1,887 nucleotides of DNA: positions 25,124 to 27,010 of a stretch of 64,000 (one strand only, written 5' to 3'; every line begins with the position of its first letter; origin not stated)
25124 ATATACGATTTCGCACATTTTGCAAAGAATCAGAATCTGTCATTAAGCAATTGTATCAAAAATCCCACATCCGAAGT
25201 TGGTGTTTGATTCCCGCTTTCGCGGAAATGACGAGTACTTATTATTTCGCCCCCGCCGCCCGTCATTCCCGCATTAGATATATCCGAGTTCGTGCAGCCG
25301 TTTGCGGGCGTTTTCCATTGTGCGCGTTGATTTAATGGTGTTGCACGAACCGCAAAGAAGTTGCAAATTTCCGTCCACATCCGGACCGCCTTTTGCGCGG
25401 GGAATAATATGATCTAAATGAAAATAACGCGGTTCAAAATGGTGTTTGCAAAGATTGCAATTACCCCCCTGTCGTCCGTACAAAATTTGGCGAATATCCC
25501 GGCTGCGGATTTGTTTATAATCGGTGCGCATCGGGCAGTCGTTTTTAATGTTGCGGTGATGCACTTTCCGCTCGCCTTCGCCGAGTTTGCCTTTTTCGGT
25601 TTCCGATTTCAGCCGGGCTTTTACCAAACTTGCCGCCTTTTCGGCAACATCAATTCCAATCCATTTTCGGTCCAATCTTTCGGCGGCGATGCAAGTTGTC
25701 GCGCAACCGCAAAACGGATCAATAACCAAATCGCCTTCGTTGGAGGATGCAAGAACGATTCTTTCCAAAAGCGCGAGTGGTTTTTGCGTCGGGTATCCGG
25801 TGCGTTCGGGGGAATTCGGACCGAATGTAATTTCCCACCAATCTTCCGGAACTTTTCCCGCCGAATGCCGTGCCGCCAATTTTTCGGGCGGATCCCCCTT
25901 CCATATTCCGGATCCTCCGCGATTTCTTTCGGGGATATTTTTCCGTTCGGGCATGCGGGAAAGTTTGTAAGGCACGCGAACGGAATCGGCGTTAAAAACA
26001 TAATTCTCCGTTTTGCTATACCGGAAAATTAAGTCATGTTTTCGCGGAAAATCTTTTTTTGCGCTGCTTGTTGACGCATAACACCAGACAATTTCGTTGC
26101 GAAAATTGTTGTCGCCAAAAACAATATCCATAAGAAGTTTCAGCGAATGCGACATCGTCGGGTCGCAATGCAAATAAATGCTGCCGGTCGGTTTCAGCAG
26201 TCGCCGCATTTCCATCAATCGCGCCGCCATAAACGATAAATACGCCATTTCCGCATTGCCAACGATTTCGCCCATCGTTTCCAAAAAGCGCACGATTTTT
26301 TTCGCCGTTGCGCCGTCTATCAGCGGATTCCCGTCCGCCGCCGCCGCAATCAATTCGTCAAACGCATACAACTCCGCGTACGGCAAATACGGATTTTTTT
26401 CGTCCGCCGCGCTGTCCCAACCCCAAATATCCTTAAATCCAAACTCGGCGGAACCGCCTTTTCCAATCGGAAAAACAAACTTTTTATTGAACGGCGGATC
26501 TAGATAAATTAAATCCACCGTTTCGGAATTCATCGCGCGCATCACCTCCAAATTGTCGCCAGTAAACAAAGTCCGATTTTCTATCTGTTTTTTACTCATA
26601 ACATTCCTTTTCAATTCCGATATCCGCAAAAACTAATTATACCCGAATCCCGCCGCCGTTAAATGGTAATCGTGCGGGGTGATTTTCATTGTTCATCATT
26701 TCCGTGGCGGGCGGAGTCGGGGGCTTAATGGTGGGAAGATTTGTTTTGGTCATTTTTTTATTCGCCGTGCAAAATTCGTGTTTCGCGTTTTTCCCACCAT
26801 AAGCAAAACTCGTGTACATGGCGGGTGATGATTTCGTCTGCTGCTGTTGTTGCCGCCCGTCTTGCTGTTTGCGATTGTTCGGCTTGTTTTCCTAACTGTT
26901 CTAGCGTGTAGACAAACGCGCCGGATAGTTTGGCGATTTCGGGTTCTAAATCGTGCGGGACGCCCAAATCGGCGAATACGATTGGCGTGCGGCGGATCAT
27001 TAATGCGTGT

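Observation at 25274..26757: MTase-HNH fusion gene inserted between hemA and prfA as a possible single-gene mobile unit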

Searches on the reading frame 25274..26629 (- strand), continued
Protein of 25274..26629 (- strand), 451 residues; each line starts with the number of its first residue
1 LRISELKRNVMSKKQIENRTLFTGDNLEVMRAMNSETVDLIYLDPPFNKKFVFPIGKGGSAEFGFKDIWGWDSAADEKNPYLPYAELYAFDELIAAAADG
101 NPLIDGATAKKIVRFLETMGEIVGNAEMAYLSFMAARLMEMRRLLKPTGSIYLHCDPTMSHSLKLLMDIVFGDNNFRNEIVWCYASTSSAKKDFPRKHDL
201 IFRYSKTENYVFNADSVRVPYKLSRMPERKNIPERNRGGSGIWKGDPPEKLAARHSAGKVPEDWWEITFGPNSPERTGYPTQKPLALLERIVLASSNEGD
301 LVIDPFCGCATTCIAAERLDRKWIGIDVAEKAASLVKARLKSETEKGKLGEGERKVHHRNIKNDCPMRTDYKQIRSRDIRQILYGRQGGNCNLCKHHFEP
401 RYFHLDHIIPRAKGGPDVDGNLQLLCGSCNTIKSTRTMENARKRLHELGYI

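Call 56: find_encoding_contigs(protein=P0004, flank=4000, max_places=2)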
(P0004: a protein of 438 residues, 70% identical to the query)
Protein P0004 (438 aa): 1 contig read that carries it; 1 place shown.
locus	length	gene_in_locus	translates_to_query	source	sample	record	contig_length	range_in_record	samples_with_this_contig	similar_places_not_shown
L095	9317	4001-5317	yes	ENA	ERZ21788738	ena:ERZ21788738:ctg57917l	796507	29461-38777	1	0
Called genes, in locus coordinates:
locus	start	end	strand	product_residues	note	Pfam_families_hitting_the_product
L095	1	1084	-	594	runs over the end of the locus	PF00664:ABC_membrane, PF00005:ABC_tran, PF02463:SMC_N (weak)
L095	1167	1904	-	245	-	PF03741:TerC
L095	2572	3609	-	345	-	PF00005:ABC_tran, PF13304:AAA_21 (faint), PF08402:TOBE_2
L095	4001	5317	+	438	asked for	PF01555:N6_N4_Mtase, PF01844:HNH, PF14279:HNH_5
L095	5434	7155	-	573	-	PF08867:FRG, PF13371:TPR_9 (weak), PF13414:TPR_11 (weak), PF13414:TPR_11, PF13414:TPR_11, PF13432:TPR_16, PF13414:TPR_11, PF00515:TPR_1, +15 more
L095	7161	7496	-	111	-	-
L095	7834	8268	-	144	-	PF01555:N6_N4_Mtase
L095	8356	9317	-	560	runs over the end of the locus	PF08867:FRG, PF13432:TPR_16, PF13414:TPR_11, PF00515:TPR_1, PF13414:TPR_11, PF00515:TPR_1, PF13414:TPR_11, PF00515:TPR_1, +12 more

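Call 57: find_encoding_contigs(protein=P0011, flank=4000, max_places=2)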
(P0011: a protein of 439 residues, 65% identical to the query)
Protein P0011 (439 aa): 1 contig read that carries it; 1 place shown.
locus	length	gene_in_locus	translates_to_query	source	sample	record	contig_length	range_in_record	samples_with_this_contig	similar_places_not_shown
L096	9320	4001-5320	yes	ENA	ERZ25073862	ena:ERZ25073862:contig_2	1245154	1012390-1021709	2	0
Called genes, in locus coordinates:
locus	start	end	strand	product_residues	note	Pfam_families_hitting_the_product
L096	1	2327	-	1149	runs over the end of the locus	PF02463:SMC_N, PF13175:AAA_15 (faint), PF13304:AAA_21 (faint), PF13476:AAA_23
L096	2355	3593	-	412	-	PF00109:ketoacyl-synt, PF02801:Ketoacyl-synt_C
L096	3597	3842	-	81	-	PF00550:PP-binding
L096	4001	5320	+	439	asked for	PF01555:N6_N4_Mtase, PF01844:HNH, PF14279:HNH_5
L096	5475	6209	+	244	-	PF02754:CCG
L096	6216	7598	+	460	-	PF02589:LUD_dom, PF00037:Fer4 (faint), PF13183:Fer4_8, PF13534:Fer4_17 (weak), PF11870:LutB_C (weak)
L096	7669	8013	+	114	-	PF14213:DUF4325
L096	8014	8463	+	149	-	-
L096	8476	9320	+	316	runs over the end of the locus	PF00389:2-Hacid_dh, PF02826:2-Hacid_dh_C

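Call 59: predict_structure(alignment_id=A2)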
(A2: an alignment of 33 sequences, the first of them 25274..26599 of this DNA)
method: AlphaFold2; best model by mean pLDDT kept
length: 441 residues; sequences in the alignment: 33
mean_pLDDT: 79.0   pTM: 0.81
mean pLDDT of the five models: 79.0, 78.6, 78.0, 76.9, 76.9
residues with pLDDT >= 90: 147; 70-90: 190; 50-70: 57; < 50: 47
segments of 3 or more residues with pLDDT < 50: 39-54, 66-68, 214-232, 266-271
pLDDT, mean of each block of 10 residues (from residue 1): 75 88 93 71 45 54 52 68 84 86 94 86 92 96 82 92 88 66 67 94 86 51 44 59 75 73 46 80 95 81 92 88 83 87 86 80 84 93 92 90 83 93 79 81 72
secondary structure, 60 per line:
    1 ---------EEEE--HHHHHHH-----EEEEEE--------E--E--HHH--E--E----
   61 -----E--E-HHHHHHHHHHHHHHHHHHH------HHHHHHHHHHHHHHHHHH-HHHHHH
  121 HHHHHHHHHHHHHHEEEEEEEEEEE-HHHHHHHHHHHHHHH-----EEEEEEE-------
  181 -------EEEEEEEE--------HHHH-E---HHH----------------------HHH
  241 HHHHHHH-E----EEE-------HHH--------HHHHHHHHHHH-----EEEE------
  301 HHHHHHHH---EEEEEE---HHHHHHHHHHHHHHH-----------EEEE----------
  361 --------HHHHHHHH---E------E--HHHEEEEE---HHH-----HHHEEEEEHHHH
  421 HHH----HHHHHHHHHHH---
elements in order: E10-13 H16-22 E28-33 H71-89 H96-113 H115-134 E135-145 H147-161 E167-173 E188-195 H204-207 H238-247 E254-256 H275-285 E291-294 H301-308 E312-317 H321-335 E347-350 H369-376 E393-397 E412-416 H417-423 H428-438

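Call 75: fold_search(model_id=the predicted structure, library=pdb)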
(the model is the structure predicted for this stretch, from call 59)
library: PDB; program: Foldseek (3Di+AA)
matches with E <= 10: 726; with E <= 0.001: 92
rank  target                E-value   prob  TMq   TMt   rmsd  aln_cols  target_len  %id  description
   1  1nw8                  6.8e-15  1.00  0.42  0.66   6.2       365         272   20  Structure of L72P mutant beta class N6-adenine DNA methyltransferase RsrI (released 2003-07-29)
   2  1nw6                  2.0e-14  1.00  0.44  0.69   5.5       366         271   20  Structure of the beta class N6-adenine DNA methyltransferase RsrI bound to sinefungin (released 2003-07-29)
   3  1eg2                  2.2e-14  1.00  0.41  0.65   7.4       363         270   20  CRYSTAL STRUCTURE OF RHODOBACTER SPHEROIDES (N6 ADENOSINE) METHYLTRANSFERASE (M.RSRI) (released 2000-10-18)
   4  9c3u_A                2.5e-14  1.00  0.44  0.74   6.2       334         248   21  Crystal structure of DNA N6-Adenine Methyltransferase M.BceJIV from Burkholderia cenocepacia in complex with duplex DN (released 2024-09-11)
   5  8urk_A                3.3e-14  1.00  0.45  0.76   5.2       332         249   21  Crystal structure of DNA N6-Adenine Methyltransferase M.BceJIV from Burkholderia cenocepacia in complex with duplex DN (released 2024-09-11)
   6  8urk_D                1.4e-13  1.00  0.42  0.71   6.0       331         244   22  Crystal structure of DNA N6-Adenine Methyltransferase M.BceJIV from Burkholderia cenocepacia in complex with duplex DN (released 2024-09-11)
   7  6pbd_B                1.6e-13  1.00  0.42  0.55  13.4       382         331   19  DNA N6-Adenine Methyltransferase CcrM In Complex with Double-Stranded DNA Oligonucleotide Containing Its Recognition S (released 2019-10-23)
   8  9c3s_A                1.7e-13  1.00  0.46  0.78   4.8       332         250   22  Crystal structure of DNA N6-Adenine Methyltransferase M.BceJIV from Burkholderia cenocepacia in complex with duplex DN (released 2024-09-11)
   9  6pbd_A                4.8e-13  1.00  0.43  0.52  22.7       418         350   21  DNA N6-Adenine Methyltransferase CcrM In Complex with Double-Stranded DNA Oligonucleotide Containing Its Recognition S (released 2019-10-23)
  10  1g60_A                7.5e-13  1.00  0.39  0.70   7.7       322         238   22  Crystal Structure of Methyltransferase MboIIa (Moraxella bovis) (released 2002-05-01)
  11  9c3u_C                1.4e-12  1.00  0.41  0.72   6.6       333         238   22  Crystal structure of DNA N6-Adenine Methyltransferase M.BceJIV from Burkholderia cenocepacia in complex with duplex DN (released 2024-09-11)
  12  9c3s_C                3.6e-12  1.00  0.42  0.73   6.1       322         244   22  Crystal structure of DNA N6-Adenine Methyltransferase M.BceJIV from Burkholderia cenocepacia in complex with duplex DN (released 2024-09-11)
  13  1g60_B                3.8e-12  1.00  0.43  0.79   4.9       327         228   22  Crystal Structure of Methyltransferase MboIIa (Moraxella bovis) (released 2002-05-01)
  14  9c3s_D                4.5e-12  1.00  0.44  0.77   6.4       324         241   21  Crystal structure of DNA N6-Adenine Methyltransferase M.BceJIV from Burkholderia cenocepacia in complex with duplex DN (released 2024-09-11)
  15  8s9m                  5.9e-12  1.00  0.39  0.68   9.7       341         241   19  DNA cytosine-N4 methyltransferase (residues 79-324) from the Bdelloid rotifer Adineta vaga (released 2023-08-02)
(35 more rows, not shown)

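Call 100: list_cluster_members(proteins=[P0001, P0016])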
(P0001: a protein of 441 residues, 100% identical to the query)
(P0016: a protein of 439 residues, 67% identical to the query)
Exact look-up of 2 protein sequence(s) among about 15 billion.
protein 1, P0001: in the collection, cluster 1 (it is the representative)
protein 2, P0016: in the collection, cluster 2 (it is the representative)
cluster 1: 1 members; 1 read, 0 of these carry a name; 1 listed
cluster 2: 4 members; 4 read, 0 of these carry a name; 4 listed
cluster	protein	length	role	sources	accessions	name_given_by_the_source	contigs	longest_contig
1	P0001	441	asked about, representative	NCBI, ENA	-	-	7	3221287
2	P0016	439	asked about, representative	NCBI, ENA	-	-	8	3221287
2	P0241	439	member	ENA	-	-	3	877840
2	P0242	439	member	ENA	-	-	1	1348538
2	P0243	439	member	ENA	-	-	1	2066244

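Call 104: find_related_loci(query=A2, collection=viral_contigs, flank=4000)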
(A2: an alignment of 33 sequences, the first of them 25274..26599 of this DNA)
Query A2 (441 aa) in viral_contigs; peptide patterns used: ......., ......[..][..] (x = any residue, [..] = any of these).
238 stretches matched a pattern; 220 encode a relative of the query (tblastn E <= 1e-3); the best 80 are kept; 80 distinct loci.
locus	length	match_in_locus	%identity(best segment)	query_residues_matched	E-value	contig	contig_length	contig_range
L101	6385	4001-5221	44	1-439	2e-110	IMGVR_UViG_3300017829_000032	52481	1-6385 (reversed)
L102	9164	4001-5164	43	4-429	1e-102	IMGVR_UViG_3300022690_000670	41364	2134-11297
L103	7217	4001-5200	41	8-436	5e-95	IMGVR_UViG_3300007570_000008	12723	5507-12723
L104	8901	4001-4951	44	4-330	3e-84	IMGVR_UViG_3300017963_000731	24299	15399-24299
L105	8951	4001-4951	44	4-330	3e-84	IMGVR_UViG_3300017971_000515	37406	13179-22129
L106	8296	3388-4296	47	11-332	7e-84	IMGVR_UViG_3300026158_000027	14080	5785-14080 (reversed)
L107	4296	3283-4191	47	11-332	5e-84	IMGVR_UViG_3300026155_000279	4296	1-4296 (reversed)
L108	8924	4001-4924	44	11-331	3e-79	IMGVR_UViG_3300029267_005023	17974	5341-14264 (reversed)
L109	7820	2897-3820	44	11-331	3e-79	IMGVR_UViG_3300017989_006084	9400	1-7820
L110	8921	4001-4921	44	6-332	4e-78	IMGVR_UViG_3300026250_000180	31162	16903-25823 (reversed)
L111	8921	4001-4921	44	6-332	4e-78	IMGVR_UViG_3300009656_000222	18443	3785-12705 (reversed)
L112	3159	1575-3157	42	4-361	2e-78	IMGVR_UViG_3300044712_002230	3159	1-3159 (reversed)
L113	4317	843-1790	42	11-337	7e-76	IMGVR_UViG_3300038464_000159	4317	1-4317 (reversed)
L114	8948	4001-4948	42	11-337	9e-76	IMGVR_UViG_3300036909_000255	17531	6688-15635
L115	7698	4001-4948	42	11-337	9e-76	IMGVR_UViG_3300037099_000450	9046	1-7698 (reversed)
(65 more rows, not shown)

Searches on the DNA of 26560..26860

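Call 14: search_rna_families(source=window, start=26560, end=26860, threshold=evalue, max_evalue=10, show_alignments=2)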
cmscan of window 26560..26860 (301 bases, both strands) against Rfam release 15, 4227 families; matches with E-value up to 10: 2.
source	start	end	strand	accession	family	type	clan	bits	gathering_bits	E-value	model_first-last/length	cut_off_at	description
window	26686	26703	-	RF01133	sR3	Gene; snRNA; snoRNA; CD-box;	-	12.4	41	0.59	1-55/55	no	Small nucleolar RNA sR3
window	26733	26751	-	RF01792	eiav_FSE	Cis-reg; frameshift_element;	-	11.4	40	3.3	1-35/35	no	ribosomal frameshift site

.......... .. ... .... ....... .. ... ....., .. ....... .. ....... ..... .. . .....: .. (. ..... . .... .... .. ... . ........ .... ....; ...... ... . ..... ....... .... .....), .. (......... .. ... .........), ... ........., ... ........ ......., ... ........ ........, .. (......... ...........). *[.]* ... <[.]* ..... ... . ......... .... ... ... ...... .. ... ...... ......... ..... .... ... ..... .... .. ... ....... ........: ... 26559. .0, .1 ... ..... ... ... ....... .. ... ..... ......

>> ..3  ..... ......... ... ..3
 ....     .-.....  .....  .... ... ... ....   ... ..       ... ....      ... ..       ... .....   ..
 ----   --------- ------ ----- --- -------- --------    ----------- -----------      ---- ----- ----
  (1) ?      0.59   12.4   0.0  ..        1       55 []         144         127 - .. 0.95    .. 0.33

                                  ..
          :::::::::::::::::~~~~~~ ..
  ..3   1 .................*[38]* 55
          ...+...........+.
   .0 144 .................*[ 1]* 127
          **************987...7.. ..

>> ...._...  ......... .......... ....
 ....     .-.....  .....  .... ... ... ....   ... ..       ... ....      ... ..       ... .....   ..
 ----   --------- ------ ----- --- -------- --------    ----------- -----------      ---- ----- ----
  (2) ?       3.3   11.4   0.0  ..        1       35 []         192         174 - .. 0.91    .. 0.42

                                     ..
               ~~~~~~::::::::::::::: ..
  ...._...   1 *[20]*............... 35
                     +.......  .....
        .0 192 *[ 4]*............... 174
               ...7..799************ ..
